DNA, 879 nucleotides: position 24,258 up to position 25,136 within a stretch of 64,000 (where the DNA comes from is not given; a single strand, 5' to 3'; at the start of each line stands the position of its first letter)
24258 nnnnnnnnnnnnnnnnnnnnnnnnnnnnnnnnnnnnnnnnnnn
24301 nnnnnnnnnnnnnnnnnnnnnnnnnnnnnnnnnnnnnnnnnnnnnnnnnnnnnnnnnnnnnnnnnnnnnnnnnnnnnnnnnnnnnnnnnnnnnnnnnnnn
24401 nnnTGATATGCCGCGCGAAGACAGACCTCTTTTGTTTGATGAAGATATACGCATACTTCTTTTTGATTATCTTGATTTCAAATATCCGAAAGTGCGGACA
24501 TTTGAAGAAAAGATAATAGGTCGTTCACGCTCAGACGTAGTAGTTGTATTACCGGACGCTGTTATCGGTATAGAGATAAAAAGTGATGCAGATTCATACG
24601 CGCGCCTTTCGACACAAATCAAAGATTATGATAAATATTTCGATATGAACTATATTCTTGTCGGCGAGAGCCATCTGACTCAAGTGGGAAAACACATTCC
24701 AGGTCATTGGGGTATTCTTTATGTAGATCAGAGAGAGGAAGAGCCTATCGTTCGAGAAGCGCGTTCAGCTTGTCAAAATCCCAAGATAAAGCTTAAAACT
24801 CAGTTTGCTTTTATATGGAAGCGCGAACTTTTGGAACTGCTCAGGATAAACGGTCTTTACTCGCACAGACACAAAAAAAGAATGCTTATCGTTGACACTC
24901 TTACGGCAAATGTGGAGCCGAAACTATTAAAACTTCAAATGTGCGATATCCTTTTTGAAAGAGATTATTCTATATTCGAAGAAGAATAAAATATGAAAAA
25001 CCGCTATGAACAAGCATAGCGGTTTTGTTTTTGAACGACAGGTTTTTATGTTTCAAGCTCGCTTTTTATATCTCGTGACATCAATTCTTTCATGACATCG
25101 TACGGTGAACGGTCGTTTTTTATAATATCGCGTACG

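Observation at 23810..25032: Second Gre-factor paralog coupled to an sce7726-like PD-(D/E)xK protein: candidate two-gene module of unknown function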

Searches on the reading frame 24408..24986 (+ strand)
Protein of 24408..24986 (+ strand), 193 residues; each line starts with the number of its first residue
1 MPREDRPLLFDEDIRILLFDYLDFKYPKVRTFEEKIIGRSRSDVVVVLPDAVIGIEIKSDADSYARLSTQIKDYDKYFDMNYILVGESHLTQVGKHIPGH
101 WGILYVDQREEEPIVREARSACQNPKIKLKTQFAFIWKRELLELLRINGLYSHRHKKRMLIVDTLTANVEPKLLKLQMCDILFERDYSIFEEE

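Call 3: search_protein_families(library=pfam, proteins=[window:24408-24986:+], max_evalue=0.1)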
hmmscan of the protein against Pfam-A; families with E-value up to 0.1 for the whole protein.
window:24408-24986:+ (193 aa): 2 families
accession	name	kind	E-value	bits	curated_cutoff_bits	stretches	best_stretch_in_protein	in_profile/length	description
PF18869.6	HEPN_RnaseLS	-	0.055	14.3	29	0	12-85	19-88/124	RnaseLS-like HEPN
PF15585.11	Imm7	-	0.069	13.9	25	0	90-113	75-98/130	Immunity protein 7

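Call 4: search_protein_families(library=ncbifam, proteins=[window:24408-24986:+], max_evalue=0.1)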
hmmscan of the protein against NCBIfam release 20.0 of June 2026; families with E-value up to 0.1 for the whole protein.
window:24408-24986:+ (193 aa): 1 family
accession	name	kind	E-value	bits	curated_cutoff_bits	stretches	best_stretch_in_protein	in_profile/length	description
NF033832.1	sce7726_fam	subfamily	3.8e-42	144.3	70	1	11-186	3-183/184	sce7726 family protein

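Call 5: search_protein_families(library=padloc, proteins=[window:24408-24986:+], max_evalue=1)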
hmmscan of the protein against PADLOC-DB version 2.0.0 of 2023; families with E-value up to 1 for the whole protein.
window:24408-24986:+ (193 aa): 2 families
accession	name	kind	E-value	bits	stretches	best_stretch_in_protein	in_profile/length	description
PDLC02989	cll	-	7.1e-15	53.5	1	41-166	41-165/265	-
PDLC05014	PDC-S41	-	0.047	10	1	39-74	71-107/657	-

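Call 7: find_homologous_proteins(query=window:24408-24986:+)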
Query window:24408-24986:+ (193 aa): 174 proteins with E <= 0.001 among 257 candidates; the best 120 are listed.
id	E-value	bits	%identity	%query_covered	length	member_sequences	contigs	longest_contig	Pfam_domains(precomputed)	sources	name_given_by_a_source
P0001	4.0e-124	429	100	100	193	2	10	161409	PF26915.1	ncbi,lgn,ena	-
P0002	7.6e-93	327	74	100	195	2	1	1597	PF26915.1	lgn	-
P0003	9.7e-93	327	74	100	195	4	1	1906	PF26915.1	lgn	-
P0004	3.2e-91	322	73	100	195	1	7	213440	PF26915.1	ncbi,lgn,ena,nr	ncbi:MAG: sce7726 family protein [Clostridia bacterium]|nr:sce7726 family protein [Clostridia bacter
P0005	1.6e-90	320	72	100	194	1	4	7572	PF26915.1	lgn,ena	-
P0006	1.9e-90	320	72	100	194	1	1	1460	PF26915.1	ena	-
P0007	3.0e-90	319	72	100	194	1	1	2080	PF26915.1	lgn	-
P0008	5.2e-90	318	72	100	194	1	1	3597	PF26915.1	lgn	-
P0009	5.3e-90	318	72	100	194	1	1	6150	PF26915.1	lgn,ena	-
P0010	1.2e-89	317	72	100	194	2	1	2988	PF26915.1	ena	-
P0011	1.5e-89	317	71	100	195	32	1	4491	PF26915.1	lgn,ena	-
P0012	1.1e-88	314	73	100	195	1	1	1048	PF26915.1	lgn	-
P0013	1.8e-88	313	73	100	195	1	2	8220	PF26915.1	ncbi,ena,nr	ncbi:MAG: sce7726 family protein [Clostridia bacterium]|nr:sce7726 family protein [Clostridia bacter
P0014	2.8e-88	312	73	100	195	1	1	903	PF26915.1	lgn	-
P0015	3.7e-88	312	72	100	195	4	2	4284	PF26915.1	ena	-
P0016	7.8e-87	308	72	100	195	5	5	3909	PF26915.1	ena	-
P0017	1.6e-86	307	69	100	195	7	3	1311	PF26915.1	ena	-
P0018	1.2e-85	304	71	99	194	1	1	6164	PF26915.1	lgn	-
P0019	4.0e-84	299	71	96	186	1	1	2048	PF26915.1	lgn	-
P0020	5.8e-84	298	70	99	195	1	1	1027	PF26915.1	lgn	-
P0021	6.1e-84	298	70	100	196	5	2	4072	PF26915.1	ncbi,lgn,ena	-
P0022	4.0e-83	296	69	100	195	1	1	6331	PF26915.1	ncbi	-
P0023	1.1e-82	294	68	100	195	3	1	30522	PF26915.1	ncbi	-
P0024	3.8e-82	292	70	96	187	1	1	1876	PF26915.1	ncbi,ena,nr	ncbi:MAG: sce7726 family protein [Clostridia bacterium]|nr:sce7726 family protein [Clostridia bacter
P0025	1.5e-78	281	65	100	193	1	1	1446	PF26915.1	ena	-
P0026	3.6e-78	279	63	99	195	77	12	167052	PF26915.1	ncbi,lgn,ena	-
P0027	1.0e-76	275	65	96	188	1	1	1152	PF26915.1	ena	-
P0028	1.3e-76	274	65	100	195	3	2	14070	PF26915.1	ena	-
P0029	2.9e-76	273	65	100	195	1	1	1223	PF26915.1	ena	-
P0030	3.3e-76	273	64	99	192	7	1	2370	PF26915.1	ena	-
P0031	4.3e-76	273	65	100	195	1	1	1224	PF26915.1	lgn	-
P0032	3.3e-75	270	64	99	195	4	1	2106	PF26915.1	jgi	jgi:hypothetical protein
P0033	1.3e-74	268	64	100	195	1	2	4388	PF26915.1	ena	-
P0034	2.7e-74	267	63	100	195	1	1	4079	PF26915.1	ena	-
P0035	4.0e-74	266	63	100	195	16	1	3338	PF26915.1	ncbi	-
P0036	6.0e-74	266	62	100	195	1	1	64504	PF26915.1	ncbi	-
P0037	7.3e-74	265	62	100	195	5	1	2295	PF26915.1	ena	-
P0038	1.1e-73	265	63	100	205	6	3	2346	PF26915.1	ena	-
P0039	3.8e-73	263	66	96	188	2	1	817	PF26915.1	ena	-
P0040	4.7e-73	263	62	100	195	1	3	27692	PF26915.1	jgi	-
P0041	4.9e-73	263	62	100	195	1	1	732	PF26915.1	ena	-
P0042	2.3e-72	261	62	100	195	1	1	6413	PF26915.1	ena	-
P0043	9.0e-72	259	63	96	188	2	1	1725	PF26915.1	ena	-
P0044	5.5e-71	256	61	100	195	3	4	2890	PF26915.1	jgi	jgi:hypothetical protein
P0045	1.2e-70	255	63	96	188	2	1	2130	PF26915.1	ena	-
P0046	5.9e-69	249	62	96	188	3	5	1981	PF26915.1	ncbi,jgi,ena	jgi:hypothetical protein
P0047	1.0e-68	249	62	96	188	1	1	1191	PF26915.1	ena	-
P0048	1.7e-67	245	60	96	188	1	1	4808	PF26915.1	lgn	-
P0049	7.9e-66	239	58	96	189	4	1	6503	PF26915.1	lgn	-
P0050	4.5e-61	224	63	84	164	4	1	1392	PF26915.1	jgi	jgi:hypothetical protein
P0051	2.9e-56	208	56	96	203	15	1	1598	PF26915.1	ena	-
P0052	5.6e-56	207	55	96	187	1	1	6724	PF26915.1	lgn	-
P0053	1.7e-51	193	50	96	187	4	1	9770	PF26915.1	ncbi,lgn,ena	-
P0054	1.2e-50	190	49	95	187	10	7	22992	PF26915.1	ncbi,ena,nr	ncbi:MAG: sce7726 family protein [Clostridia bacterium]|nr:sce7726 family protein [Clostridia bacter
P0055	3.7e-50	188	46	96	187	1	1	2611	PF06319.20,PF26915.1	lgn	-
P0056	1.0e-49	187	47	96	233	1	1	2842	PF26915.1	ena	-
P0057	4.8e-49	185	48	96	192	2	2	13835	PF26915.1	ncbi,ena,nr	ncbi:MAG: sce7726 family protein [Lachnospiraceae bacterium]|nr:sce7726 family protein [Lachnospirac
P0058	5.0e-49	184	47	96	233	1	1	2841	PF26915.1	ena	-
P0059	6.5e-49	184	50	96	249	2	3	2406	PF26915.1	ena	-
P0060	7.2e-49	184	50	96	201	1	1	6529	PF26915.1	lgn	-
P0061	8.2e-49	184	47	96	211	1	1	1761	PF26915.1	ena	-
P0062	8.2e-49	184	47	96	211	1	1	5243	PF26915.1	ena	-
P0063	9.3e-49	184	46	95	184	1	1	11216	PF26915.1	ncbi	-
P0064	1.7e-48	183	46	96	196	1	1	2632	PF26915.1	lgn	-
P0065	2.0e-48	182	47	98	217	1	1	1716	PF06319.20,PF26915.1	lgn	-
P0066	2.8e-48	182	47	95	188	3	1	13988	PF26915.1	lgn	-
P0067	2.9e-48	182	47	96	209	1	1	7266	PF26915.1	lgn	-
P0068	3.8e-48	182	48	95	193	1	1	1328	PF26915.1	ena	-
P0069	7.8e-48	181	47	96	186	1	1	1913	PF26915.1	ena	-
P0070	9.2e-48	180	48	95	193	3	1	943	PF26915.1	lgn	-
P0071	1.1e-47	180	46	96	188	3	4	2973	PF26915.1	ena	-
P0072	1.2e-47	180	48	96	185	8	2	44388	PF26915.1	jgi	-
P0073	1.7e-47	179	46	96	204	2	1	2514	PF26915.1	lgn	-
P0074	3.0e-47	179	48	95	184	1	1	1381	PF26915.1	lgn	-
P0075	3.7e-47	178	46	97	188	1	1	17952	PF26915.1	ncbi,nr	ncbi:MAG: sce7726 family protein [Lachnospiraceae bacterium]|nr:sce7726 family protein [Lachnospirac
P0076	4.1e-47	178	48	96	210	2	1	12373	PF26915.1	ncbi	-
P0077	5.0e-47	178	46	96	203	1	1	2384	PF06319.20,PF26915.1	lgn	-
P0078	1.1e-46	177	49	96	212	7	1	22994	PF26915.1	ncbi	-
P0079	1.1e-46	177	46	96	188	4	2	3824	PF26915.1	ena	-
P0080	1.4e-46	176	48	96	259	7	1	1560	PF26915.1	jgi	-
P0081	2.7e-46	176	46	95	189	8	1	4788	PF26915.1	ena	-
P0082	3.8e-46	175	46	96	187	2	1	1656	PF26915.1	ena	-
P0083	6.2e-46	174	45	99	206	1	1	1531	PF26915.1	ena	-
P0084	7.6e-46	174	47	96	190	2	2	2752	PF26915.1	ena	-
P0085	1.6e-45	173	44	99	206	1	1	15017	PF26915.1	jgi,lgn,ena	-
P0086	2.4e-45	172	44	96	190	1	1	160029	PF26915.1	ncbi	-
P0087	2.5e-45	172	45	97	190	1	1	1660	PF26915.1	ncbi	-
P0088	2.7e-45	172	44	97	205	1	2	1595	PF26915.1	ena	-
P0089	4.5e-45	172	45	97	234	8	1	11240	PF06319.20,PF26915.1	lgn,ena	-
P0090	9.2e-45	171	42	98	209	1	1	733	PF26915.1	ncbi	-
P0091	1.1e-44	170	44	97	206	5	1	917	PF26915.1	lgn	-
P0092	1.3e-44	170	43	99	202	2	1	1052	PF26915.1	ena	-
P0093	1.4e-44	170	46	95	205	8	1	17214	PF26915.1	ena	-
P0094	1.9e-44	170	62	70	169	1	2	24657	PF26915.1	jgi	-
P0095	2.4e-44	169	42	99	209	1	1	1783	PF26915.1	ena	-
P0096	5.3e-44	168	45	92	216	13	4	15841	PF26915.1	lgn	-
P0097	7.3e-44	168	43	96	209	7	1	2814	PF26915.1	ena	-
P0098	8.7e-44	167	42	98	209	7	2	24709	PF26915.1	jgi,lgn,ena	-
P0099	8.8e-44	167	42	99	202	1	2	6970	PF26915.1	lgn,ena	-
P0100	1.0e-43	167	44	96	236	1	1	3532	PF26915.1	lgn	-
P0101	1.1e-43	167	42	96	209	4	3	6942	PF26915.1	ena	-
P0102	3.8e-43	165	42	96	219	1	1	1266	PF26915.1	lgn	-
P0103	4.7e-43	165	43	95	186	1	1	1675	PF26915.1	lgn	-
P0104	5.9e-43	165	47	87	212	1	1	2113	PF26915.1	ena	-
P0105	6.0e-43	165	46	92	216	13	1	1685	PF26915.1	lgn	-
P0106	6.4e-43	165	45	96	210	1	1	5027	PF26915.1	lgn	-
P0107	6.7e-43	164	45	95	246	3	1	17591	PF26915.1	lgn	-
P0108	6.9e-43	164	41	99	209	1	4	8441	PF26915.1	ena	-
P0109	9.0e-43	164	41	98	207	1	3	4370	PF26915.1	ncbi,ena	-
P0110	1.1e-42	164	45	92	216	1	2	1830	PF26915.1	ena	-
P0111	2.4e-42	163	42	99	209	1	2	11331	PF26915.1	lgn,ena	-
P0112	2.7e-42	162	46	94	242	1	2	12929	PF26915.1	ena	-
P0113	4.1e-42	162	43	95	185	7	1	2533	PF26915.1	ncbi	-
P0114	4.8e-42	162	44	94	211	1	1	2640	PF26915.1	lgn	-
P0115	5.2e-42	162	42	96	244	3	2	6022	PF26915.1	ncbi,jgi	jgi:hypothetical protein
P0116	8.2e-42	161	43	96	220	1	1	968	PF26915.1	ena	-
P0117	8.8e-42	161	44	94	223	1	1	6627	PF26915.1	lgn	-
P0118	1.1e-41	161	44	95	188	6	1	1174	PF26915.1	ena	-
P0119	1.4e-41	160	43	93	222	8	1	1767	PF26915.1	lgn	-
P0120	2.3e-41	159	44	96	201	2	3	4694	PF26915.1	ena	-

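Call 10: find_related_loci(query=A1, collection=genome_contigs, flank=6000)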
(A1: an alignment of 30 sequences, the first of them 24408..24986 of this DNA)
Query A1 (193 aa) in genome_contigs; peptide patterns used: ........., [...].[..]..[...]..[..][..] (x = any residue, [..] = any of these).
599 stretches matched a pattern (row limit reached: there are more); 581 encode a relative of the query (tblastn E <= 1e-3); the best 80 are kept; 80 distinct loci.
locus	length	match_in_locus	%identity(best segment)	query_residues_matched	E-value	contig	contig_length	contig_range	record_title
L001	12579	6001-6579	73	1-193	1e-97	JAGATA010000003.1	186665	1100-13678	MAG: Clostridia bacterium isolate RGIG8747 Water_deer_Colon-4__c21527, whole genome shotgun sequence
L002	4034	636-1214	74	1-193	4e-96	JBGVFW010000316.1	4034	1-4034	MAG: Eubacteriales bacterium isolate fecal_MAG_381 fecal_MAG_381_contig_0316, whole genome shotgun sequence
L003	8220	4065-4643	73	1-193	4e-94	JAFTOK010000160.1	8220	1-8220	MAG: Clostridia bacterium isolate RGIG4003 Roe_deer_Cecum-5__c370890, whole genome shotgun sequence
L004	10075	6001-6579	72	1-193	1e-92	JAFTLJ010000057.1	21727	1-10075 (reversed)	MAG: Clostridia bacterium isolate RGIG3924 Roe_deer_Cecum-3__c355087, whole genome shotgun sequence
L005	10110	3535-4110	63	1-192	7e-84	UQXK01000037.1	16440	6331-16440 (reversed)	uncultured Clostridiales bacterium isolate UMGS731 genome assembly, contig: NODE_1913_length_16440_cov_5.836985, whole g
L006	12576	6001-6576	63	1-192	6e-84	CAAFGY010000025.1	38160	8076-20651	MAG TPA_asm: Clostridia bacterium, isolate HGM12677, WGS project CAAFGY010000000 data, contig: SRS144537_92_k99_65566, w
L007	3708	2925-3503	63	1-193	2e-79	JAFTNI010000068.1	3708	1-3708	MAG: Clostridia bacterium isolate RGIG3975 Roe_deer_Cecum-4__c134556, whole genome shotgun sequence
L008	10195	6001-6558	58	5-190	2e-70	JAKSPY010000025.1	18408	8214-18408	MAG: Clostridia bacterium isolate Horse_feces215 MAG215_25, whole genome shotgun sequence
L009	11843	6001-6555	51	8-192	1e-59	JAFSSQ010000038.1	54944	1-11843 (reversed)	MAG: Clostridia bacterium isolate RGIG3437 Goat_Rumen.Co__c1337622, whole genome shotgun sequence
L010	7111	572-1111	53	9-192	1e-59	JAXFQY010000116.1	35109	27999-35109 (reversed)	MAG: Eubacteriales bacterium isolate SUG2853 k141_4081723, whole genome shotgun sequence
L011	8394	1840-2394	50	8-192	6e-58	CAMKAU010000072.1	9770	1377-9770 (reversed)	MAG: uncultured Clostridia bacterium isolate SRR12081303_bin.93_metaWRAP_v1.3_MAG genome assembly, contig: ERZ12289767.1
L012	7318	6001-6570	47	3-192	1e-57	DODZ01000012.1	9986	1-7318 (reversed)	MAG TPA_asm: Candidatus Apopatosoma intestinale isolate UBA11495 contig_1743, whole genome shotgun sequence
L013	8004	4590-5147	51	8-193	3e-57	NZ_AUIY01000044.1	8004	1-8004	Butyrivibrio sp. XPD2002 G587DRAFT_scaffold00039.39_C, whole genome shotgun sequence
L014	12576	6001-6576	48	1-193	5e-56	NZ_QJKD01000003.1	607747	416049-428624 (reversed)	Hungatella effluvii strain DSM 24995 Ga0244553_103, whole genome shotgun sequence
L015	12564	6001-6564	48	5-192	1e-55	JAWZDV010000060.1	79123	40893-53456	MAG: Bacteroides thetaiotaomicron isolate S_839 X595_NODE_280_length_79123_cov_9.028697, whole genome shotgun sequence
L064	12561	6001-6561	44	6-192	3e-51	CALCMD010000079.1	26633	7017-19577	MAG TPA_asm: uncultured Lachnospiraceae bacterium isolate ERR732779_bin.4_CONCOCT_v1.1_MAG genome assembly, contig: ERZ8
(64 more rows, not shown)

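Call 22: search_solved_structures(query=A1, max_evalue=10, show_alignments=2)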
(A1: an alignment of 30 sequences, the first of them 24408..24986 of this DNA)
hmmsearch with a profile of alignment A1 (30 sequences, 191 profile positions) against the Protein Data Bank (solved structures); distinct sequences matched with E-value up to 10: 2.
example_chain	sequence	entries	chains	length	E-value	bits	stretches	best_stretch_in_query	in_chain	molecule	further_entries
4v4n_A8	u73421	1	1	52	0.29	14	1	13-41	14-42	Preprotein translocase subunit SecG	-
1rh5_C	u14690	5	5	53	0.3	14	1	13-41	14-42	SecBeta | Preprotein translocase secG subunit | Preprotein translocase subunit secG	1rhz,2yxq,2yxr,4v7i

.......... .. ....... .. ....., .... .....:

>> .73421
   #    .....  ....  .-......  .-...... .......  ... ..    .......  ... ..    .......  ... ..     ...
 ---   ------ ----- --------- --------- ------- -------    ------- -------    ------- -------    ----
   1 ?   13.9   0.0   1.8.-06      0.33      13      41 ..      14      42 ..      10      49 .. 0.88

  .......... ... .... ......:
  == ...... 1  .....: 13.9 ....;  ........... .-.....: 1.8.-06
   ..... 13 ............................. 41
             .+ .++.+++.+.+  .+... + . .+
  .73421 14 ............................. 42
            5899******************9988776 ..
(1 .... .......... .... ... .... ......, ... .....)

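Call 27: predict_structure(alignment_id=A1)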
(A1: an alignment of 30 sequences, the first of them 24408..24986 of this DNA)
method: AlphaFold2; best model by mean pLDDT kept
length: 193 residues; sequences in the alignment: 30
mean_pLDDT: 91.0   pTM: 0.87
mean pLDDT of the five models: 91.0, 90.8, 89.7, 89.6, 89.5
residues with pLDDT >= 90: 139; 70-90: 49; 50-70: 2; < 50: 3
segments of 3 or more residues with pLDDT < 50: 191-193
pLDDT, mean of each block of 10 residues (from residue 1): 78 91 95 82 93 93 85 96 92 95 94 94 96 93 97 93 97 98 81 43
secondary structure, 60 per line:
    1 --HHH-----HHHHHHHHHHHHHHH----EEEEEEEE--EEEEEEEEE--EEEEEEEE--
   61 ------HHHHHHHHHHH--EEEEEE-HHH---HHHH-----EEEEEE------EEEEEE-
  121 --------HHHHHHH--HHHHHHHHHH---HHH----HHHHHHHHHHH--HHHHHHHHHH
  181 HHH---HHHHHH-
elements in order: H11-25 E30-37 E40-48 E51-58 H67-77 E80-85 H93-96 E102-107 E114-119 H129-135 H138-147 H158-168 H171-183 H187-192

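Call 29: search_protein_families(library=pfam, alignment_id=A2, max_evalue=0.00001)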
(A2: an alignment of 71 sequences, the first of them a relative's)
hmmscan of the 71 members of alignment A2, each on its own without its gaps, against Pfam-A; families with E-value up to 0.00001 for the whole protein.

A. member 1, L008:4553-5989:+ (479 aa): 1 family
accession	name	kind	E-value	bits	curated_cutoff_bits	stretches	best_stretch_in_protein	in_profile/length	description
PF02386.22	TrkH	-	6.1e-61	206.8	27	1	40-473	6-491/502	Cation transport protein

B. families by the number of members that match (of 71 scanned): 93 families (the first 25 are shown)
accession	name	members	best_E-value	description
PF04542.20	Sigma70_r2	3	9e-20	Sigma-70 region 2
PF04545.22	Sigma70_r4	3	1.1e-10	Sigma-70, region 4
PF04539.22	Sigma70_r3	3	9.4e-10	Sigma-70 region 3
PF04474.17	DUF554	2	1.4e-68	Protein of unknown function (DUF554)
PF01554.23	MatE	2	1.2e-52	MatE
PF06018.20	CodY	2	1.5e-36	CodY GAF-like domain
PF08222.17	HTH_CodY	2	3.1e-31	CodY helix-turn-helix domain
PF13173.12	AAA_14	2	3.1e-28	AAA domain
PF12320.13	SbcD_C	2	3.7e-20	Type 5 capsule protein repressor C-terminal domain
PF03551.20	PadR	2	5.8e-16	Transcriptional regulator PadR-like family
PF00149.33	Metallophos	2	8.7e-16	Calcineurin-like phosphoesterase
PF12850.12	Metallophos_2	2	6.1e-09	Calcineurin-like phosphoesterase superfamily domain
PF14057.11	GGGtGRT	1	3.3e-189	GGGtGRT protein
PF22124.2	Glyco_hydro_95_cat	1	7.2e-151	Glycosyl hydrolase family 95 catalytic domain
PF10282.15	Lactonase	1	2.9e-89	Lactonase, 7-bladed beta-propeller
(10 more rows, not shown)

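Call 30: search_protein_families(library=pfam, alignment_id=A3, max_evalue=0.00001)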
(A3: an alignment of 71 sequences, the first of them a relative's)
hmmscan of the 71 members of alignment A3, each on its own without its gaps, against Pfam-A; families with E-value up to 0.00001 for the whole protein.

A. member 1, L008:6614-7642:- (342 aa): 0 families

B. families by the number of members that match (of 71 scanned): 58 families (the first 25 are shown)
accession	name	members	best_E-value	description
PF08401.16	ArdcN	4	7.7e-14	N-terminal domain of anti-restriction factor ArdC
PF13306.12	LRR_5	3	1.7e-31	BspA type Leucine rich repeat region (6 copies)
PF01967.27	MoaC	2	1.2e-56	MoaC family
PF00300.27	His_Phos_1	2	1.6e-35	Histidine phosphatase superfamily (branch 1)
PF04074.18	DUF386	2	7e-33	YhcH/YjgK/YiaL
PF12833.13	HTH_18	2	2e-25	Helix-turn-helix domain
PF00165.29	HTH_AraC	2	1.2e-23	Bacterial regulatory helix-turn-helix proteins, AraC family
PF00583.31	Acetyltransf_1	2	5.3e-10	Acetyltransferase (GNAT) family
PF00318.25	Ribosomal_S2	1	9.3e-105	Ribosomal protein S2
PF16654.10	DAPDH_C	1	2.8e-82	Diaminopimelic acid dehydrogenase C-terminal domain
PF00079.25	Serpin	1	1e-81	Serpin (serine protease inhibitor)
PF00291.31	PALP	1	9e-70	Pyridoxal-phosphate dependent enzyme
PF00563.25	EAL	1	1.8e-58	EAL domain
PF04961.17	FTCD_C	1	6.4e-55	Formiminotransferase-cyclodeaminase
PF00106.31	adh_short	1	8.5e-46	short chain dehydrogenase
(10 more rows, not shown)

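Call 35: find_related_loci(query=A1, collection=viral_contigs, flank=5000)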
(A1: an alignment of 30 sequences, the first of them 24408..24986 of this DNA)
Query A1 (193 aa) in viral_contigs; peptide patterns used: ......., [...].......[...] (x = any residue, [..] = any of these).
126 stretches matched a pattern; 7 encode a relative of the query (tblastn E <= 1e-3); 7 distinct loci.
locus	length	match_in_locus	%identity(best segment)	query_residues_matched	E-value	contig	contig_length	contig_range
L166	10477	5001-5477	33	7-161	3e-20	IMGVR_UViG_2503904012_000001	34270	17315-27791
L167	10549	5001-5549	31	8-186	8e-16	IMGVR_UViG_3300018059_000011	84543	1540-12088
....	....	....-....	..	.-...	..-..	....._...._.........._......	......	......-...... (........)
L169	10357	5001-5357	27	40-158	2e-8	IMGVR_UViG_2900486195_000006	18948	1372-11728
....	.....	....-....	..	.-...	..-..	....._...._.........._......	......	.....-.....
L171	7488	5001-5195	38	38-103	4e-8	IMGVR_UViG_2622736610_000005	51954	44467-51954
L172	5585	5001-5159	42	41-93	1e-7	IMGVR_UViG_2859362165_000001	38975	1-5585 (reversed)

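Call 39: find_encoding_contigs(protein=P0001, flank=6000, max_places=3)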
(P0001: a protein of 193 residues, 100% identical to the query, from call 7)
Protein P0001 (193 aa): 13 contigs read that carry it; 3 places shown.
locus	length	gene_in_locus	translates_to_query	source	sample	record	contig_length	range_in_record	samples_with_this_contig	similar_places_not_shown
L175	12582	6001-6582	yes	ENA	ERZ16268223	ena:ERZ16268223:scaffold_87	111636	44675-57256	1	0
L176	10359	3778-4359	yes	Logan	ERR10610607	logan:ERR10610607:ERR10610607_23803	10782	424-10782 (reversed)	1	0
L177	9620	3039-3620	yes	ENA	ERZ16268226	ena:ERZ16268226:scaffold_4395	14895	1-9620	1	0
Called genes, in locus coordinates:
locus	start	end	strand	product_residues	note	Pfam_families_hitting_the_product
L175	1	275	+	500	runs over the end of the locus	PF01336:tRNA_anti-codon, PF00152:tRNA-synt_2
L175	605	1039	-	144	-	-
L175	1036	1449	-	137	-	-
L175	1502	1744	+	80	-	-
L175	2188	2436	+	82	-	-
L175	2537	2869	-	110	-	PF13560:HTH_31, PF12844:HTH_19 (weak), PF13443:HTH_26 (weak), PF01381:HTH_3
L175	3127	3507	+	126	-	PF06908:YpsA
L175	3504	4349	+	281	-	PF00078:RVT_1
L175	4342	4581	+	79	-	-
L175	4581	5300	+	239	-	PF02839:CBM_5_12 (weak), PF08239:SH3_3 (faint)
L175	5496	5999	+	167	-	PF03449:GreA_GreB_N, PF01272:GreA_GreB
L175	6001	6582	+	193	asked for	PF26915:Phage_P4_cII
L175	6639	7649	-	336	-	PF01210:NAD_Gly3P_dh_N, PF03446:NAD_binding_2 (weak), PF03807:F420_oxidored, PF07479:NAD_Gly3P_dh_C, PF20618:GPD_NAD_C_bact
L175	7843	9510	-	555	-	PF01268:FTHFS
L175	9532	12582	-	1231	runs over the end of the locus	PF18072:FGAR-AT_linker, PF00586:AIRS (faint), PF02769:AIRS_C, PF13507:GATase_5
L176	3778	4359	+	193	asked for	PF26915:Phage_P4_cII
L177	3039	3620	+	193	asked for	PF26915:Phage_P4_cII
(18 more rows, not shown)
